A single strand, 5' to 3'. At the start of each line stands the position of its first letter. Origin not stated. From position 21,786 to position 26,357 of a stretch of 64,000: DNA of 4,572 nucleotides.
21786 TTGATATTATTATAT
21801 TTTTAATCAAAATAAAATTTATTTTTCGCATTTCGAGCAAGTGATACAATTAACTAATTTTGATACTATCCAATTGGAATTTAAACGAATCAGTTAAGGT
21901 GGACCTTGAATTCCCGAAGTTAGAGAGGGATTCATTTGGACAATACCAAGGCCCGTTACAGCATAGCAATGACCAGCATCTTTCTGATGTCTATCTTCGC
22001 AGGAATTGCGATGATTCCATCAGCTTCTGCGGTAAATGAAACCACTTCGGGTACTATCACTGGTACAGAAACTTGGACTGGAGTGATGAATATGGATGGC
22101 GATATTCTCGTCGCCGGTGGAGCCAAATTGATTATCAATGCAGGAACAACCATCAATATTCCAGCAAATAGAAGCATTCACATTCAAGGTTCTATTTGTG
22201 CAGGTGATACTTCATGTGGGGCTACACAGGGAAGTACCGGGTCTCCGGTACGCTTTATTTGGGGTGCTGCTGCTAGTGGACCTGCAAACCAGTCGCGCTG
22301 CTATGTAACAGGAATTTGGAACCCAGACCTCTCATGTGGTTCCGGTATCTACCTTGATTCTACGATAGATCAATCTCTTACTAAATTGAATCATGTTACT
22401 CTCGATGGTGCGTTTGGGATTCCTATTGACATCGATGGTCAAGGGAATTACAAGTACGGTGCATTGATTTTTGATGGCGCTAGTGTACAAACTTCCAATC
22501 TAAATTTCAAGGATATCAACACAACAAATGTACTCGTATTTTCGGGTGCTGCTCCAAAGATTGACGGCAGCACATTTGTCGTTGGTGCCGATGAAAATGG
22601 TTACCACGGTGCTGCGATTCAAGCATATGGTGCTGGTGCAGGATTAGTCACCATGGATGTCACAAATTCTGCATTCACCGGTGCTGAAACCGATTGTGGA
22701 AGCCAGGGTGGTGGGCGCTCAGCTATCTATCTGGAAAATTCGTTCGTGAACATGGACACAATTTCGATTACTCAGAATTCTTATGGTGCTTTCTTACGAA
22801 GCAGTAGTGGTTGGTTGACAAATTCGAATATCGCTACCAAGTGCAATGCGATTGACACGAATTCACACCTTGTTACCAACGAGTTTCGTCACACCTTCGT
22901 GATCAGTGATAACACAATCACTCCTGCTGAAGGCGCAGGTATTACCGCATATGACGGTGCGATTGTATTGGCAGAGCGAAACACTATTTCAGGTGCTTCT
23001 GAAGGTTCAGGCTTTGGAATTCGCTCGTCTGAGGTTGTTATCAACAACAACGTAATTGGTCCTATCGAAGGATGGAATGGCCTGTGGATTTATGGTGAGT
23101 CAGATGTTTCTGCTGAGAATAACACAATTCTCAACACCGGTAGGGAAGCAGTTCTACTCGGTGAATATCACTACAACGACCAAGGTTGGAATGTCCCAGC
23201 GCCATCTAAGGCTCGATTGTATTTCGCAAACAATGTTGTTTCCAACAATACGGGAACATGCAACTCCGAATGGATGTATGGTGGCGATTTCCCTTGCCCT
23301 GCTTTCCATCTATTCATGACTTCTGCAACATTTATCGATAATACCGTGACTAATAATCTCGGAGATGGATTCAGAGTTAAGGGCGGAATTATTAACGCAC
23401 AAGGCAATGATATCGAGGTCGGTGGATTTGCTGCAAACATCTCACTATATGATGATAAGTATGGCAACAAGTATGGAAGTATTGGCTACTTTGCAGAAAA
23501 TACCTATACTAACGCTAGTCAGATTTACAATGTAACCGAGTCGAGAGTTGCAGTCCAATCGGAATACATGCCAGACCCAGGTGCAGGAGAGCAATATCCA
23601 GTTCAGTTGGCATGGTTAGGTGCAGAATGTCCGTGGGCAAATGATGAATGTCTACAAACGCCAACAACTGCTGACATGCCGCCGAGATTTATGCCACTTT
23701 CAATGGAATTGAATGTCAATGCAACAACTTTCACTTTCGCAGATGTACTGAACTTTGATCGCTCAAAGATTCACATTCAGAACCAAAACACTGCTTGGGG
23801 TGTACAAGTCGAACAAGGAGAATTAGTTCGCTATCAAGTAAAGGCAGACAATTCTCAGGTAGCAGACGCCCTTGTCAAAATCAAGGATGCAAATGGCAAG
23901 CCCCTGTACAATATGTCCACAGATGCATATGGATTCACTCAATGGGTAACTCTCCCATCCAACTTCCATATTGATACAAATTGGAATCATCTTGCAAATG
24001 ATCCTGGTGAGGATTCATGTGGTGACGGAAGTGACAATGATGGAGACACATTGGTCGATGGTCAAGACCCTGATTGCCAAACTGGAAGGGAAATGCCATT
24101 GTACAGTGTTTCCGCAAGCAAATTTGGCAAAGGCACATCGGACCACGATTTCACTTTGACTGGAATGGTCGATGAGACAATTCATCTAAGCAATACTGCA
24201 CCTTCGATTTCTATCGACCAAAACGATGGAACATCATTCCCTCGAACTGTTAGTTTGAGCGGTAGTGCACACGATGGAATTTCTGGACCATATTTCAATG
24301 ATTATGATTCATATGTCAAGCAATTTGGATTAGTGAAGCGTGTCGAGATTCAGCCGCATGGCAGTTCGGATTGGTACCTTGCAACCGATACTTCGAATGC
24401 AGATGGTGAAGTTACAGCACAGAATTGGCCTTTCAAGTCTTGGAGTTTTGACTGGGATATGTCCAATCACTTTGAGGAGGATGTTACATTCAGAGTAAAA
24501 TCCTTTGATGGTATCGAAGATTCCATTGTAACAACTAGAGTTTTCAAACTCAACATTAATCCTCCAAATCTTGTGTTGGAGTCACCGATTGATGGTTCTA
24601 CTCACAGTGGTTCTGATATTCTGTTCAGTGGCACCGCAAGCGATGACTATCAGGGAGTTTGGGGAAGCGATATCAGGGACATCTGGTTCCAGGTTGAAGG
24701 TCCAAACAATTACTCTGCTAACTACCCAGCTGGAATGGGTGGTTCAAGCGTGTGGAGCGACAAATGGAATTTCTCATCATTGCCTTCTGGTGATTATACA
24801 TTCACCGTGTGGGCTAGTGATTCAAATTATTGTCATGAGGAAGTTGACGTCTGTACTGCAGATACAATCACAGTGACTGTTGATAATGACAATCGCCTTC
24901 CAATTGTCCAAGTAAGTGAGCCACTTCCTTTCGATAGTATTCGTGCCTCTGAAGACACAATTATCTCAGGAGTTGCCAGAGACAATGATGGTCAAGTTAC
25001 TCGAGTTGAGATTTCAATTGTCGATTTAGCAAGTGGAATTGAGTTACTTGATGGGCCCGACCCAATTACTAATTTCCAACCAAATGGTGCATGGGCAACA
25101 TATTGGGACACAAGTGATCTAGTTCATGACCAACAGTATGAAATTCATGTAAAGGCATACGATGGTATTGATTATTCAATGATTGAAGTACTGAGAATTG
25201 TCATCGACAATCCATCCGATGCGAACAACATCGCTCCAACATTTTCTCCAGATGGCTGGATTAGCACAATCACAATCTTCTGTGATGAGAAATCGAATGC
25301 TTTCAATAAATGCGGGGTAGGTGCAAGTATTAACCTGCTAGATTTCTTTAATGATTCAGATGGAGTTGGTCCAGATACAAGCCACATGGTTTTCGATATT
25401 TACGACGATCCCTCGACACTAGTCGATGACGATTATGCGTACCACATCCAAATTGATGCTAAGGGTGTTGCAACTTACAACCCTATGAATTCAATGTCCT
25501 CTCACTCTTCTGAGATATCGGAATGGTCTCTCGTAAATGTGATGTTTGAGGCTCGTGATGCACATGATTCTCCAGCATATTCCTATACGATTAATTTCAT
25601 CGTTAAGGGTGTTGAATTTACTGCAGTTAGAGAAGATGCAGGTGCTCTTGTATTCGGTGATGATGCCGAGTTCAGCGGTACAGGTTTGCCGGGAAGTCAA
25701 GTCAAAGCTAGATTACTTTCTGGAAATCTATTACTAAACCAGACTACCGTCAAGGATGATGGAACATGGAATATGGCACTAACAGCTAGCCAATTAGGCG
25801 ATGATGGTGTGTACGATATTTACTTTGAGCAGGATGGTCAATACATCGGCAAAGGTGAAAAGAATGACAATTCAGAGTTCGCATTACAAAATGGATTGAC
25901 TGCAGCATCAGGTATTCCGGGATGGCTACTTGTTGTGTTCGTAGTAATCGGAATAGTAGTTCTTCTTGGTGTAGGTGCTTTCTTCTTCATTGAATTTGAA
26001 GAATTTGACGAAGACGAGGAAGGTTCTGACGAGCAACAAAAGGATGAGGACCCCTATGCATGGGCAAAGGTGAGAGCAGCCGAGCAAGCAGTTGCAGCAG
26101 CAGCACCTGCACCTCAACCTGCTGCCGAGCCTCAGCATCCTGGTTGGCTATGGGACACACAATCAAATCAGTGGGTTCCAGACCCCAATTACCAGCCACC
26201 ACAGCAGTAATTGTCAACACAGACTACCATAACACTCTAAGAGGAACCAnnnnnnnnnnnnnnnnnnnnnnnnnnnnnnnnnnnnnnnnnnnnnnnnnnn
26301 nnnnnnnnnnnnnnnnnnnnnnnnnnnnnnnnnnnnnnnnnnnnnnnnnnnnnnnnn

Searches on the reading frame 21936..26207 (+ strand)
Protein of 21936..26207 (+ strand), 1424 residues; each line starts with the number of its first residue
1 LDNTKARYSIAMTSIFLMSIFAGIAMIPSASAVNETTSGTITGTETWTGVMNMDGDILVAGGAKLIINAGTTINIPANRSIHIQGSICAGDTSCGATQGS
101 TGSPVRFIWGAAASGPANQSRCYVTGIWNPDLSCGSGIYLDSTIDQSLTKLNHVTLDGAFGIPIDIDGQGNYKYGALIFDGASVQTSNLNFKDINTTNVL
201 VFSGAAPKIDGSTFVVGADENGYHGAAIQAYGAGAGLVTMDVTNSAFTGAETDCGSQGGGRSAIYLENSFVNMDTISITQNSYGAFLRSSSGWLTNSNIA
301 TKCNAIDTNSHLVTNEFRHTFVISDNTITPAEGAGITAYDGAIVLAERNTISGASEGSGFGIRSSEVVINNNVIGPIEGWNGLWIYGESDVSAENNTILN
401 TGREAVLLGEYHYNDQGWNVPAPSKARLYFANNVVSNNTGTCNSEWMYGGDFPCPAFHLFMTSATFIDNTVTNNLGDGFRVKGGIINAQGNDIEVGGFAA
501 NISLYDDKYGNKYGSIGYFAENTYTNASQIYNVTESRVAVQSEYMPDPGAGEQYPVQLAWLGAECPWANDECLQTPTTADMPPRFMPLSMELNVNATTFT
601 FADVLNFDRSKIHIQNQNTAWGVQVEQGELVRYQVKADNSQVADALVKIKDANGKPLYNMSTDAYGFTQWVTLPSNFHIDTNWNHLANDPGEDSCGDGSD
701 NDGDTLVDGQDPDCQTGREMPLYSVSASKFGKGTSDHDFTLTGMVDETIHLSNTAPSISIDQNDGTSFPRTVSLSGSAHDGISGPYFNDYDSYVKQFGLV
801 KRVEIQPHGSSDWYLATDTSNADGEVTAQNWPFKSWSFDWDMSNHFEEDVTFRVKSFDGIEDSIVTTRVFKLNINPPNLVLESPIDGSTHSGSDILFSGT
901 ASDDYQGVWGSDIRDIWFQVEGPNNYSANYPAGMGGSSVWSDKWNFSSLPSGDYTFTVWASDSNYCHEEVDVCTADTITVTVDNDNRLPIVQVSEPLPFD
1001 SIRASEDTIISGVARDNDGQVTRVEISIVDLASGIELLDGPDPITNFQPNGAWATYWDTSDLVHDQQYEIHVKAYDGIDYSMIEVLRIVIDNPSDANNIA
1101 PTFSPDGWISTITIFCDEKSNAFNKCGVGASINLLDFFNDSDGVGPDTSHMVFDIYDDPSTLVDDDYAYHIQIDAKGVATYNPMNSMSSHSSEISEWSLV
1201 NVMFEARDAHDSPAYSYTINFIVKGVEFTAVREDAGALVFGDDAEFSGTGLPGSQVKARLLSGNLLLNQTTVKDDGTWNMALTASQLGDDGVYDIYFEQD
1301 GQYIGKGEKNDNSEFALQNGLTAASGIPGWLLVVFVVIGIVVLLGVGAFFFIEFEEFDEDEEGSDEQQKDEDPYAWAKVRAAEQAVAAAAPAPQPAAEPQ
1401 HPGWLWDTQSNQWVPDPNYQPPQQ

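Call 11: search_protein_families(library=pfam, proteins=[window:21936-26207:+], max_evalue=0.01)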
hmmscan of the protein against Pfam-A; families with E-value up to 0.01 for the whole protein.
window:21936-26207:+ (1424 aa): 4 families
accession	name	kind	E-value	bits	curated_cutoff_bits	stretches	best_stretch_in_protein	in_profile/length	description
PF13229.12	Beta_helix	-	3.5e-14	53.2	25.9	1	321-484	11-147/158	Right handed beta helix region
PF17957.7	Big_7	-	2.4e-09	38.1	24.1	1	877-958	1-70/70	Bacterial Ig domain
PF17936.7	Big_6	-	0.0024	18.5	27.6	0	1241-1287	12-57/83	Bacterial Ig domain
PF07495.19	Y_Y_Y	-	0.0091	16.3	26.6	0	945-964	31-50/65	Y_Y_Y domain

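Call 83: search_protein_families(library=ncbifam, proteins=[window:21936-26207:+], max_evalue=0.01)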
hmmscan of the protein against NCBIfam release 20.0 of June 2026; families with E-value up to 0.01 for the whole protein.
window:21936-26207:+ (1424 aa): 1 family
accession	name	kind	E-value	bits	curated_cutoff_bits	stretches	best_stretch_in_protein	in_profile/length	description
NF033662.1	acid_disulf_rpt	repeat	1.3e-06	28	41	1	691-716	3-28/32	acidic double-disulfide repeat-containing protein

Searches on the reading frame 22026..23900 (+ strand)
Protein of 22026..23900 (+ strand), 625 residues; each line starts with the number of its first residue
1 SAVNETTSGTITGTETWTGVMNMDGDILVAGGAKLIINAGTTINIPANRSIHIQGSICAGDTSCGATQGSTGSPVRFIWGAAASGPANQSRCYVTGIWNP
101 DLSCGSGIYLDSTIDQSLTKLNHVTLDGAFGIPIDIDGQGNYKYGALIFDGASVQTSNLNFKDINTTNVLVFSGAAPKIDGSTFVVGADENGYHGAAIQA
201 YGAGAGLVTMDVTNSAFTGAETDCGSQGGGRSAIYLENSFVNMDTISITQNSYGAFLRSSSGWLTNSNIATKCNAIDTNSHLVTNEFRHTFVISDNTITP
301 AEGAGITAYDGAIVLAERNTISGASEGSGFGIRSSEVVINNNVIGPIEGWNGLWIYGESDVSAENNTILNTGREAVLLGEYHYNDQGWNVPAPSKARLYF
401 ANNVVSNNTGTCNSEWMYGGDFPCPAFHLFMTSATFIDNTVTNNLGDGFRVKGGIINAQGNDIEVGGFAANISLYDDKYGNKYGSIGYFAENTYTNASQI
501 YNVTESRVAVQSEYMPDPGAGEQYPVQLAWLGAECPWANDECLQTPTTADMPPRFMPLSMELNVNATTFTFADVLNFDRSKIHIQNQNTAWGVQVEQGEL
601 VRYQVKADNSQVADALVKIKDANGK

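Call 82: search_solved_structures(query=window:22026-23900:+, max_evalue=0.1)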
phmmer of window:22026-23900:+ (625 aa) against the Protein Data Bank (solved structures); distinct sequences matched with E-value up to 0.1: 1.
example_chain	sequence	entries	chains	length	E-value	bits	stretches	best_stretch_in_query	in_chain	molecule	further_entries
2kgy_A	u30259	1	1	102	0.081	14.4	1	162-245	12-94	POSSIBLE EXPORTED PROTEIN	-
